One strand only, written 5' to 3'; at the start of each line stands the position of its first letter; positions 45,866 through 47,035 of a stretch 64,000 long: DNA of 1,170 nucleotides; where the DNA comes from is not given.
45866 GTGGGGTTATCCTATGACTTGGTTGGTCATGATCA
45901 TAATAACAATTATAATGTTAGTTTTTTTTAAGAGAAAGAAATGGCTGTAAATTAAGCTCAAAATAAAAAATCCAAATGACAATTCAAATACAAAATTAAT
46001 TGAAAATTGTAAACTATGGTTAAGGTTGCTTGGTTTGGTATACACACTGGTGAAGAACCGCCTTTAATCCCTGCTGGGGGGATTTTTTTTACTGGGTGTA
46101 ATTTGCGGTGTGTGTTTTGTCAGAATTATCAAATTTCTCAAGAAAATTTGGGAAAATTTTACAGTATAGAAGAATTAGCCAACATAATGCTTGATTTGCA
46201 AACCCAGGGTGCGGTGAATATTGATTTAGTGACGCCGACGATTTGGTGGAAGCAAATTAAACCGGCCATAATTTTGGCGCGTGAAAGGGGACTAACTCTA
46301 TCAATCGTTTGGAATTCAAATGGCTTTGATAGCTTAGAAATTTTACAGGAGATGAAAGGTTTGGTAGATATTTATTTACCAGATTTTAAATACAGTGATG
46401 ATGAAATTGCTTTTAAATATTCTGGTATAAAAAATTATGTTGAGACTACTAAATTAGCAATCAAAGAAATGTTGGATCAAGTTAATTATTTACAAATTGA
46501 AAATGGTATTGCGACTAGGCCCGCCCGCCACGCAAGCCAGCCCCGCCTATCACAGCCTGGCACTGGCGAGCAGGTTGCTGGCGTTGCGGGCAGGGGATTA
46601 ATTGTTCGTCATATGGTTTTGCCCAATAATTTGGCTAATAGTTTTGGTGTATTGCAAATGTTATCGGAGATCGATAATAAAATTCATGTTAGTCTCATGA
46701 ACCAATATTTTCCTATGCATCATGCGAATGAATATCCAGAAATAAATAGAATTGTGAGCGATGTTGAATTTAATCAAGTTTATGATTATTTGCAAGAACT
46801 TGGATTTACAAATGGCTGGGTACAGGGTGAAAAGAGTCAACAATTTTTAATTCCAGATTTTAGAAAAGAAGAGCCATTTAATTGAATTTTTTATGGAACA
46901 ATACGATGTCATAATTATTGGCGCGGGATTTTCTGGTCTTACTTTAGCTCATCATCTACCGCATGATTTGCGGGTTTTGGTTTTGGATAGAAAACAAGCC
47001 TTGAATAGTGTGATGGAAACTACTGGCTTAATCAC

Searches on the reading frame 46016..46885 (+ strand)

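Call 53: search_protein_families(library=pfam, proteins=[window:46016-46885:+], max_evalue=0.01)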
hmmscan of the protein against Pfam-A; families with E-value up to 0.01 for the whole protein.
window:46016-46885:+ (289 aa): 2 families
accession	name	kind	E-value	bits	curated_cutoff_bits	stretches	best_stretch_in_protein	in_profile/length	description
PF04055.27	Radical_SAM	-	4.5e-12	46.9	29.5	1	23-152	2-136/166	Radical SAM superfamily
PF13353.11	Fer4_12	-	5.9e-05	23.8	22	1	23-111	10-99/137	4Fe-4S single cluster domain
